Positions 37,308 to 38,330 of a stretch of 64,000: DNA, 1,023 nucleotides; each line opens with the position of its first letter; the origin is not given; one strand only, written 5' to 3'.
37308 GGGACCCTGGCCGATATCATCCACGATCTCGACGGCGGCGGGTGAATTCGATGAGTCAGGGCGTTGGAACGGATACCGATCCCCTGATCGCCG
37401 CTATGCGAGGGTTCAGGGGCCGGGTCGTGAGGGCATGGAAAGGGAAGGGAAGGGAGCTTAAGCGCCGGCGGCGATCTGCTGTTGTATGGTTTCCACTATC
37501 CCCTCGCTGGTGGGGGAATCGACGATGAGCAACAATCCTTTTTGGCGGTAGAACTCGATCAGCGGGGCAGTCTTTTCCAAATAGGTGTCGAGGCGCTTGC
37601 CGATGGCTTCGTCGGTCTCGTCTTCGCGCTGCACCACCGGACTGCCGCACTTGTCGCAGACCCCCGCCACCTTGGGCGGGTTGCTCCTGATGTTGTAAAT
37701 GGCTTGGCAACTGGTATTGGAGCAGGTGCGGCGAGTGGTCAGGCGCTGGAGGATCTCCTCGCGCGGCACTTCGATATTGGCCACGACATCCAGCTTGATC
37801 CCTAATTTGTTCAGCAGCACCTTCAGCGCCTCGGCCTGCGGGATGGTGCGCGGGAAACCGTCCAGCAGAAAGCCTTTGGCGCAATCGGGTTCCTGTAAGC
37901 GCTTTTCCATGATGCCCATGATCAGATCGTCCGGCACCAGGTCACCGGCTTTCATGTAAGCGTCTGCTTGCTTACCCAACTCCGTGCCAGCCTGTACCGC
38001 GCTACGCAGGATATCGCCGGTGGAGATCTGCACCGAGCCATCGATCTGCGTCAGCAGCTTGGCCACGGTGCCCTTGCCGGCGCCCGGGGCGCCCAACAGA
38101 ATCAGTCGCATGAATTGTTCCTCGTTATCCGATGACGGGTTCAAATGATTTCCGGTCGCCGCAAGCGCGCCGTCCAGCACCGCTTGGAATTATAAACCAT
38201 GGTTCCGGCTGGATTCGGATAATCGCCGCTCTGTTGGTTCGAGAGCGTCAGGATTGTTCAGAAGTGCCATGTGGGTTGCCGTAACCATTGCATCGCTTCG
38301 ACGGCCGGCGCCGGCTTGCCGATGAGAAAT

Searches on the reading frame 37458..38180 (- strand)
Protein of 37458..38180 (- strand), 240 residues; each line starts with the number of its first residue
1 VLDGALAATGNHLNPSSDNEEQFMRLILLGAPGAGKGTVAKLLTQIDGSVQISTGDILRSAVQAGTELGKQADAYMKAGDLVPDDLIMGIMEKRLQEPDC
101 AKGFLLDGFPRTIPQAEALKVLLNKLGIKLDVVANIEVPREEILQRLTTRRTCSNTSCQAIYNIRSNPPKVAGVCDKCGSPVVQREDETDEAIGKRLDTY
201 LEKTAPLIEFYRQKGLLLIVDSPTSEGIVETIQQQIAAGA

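Call 49: search_protein_families(library=pfam, proteins=[window:37458-38180:-], max_evalue=0.001)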
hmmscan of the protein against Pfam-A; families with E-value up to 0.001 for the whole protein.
window:37458-38180:- (240 aa): 6 families
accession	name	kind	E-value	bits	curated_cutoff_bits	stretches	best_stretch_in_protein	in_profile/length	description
PF00406.28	ADK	-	6.4e-51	172.9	26.8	1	28-215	1-150/151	Adenylate kinase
PF13207.12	AAA_17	-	7.6e-25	88.2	27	1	29-152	1-124/136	AAA domain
PF05191.20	ADK_lid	-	3.5e-15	56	26.6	1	150-187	1-36/36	Adenylate kinase, active site lid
PF17213.9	Hydin_ADK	-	9e-05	23.1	27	0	81-108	168-195/196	Hydin Adenylate kinase-like domain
PF13238.12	AAA_18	-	0.00047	21.1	29.4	0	27-154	2-115/128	AAA domain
PF13671.12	AAA_33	-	0.0005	20.8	27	0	27-152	3-120/143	AAA domain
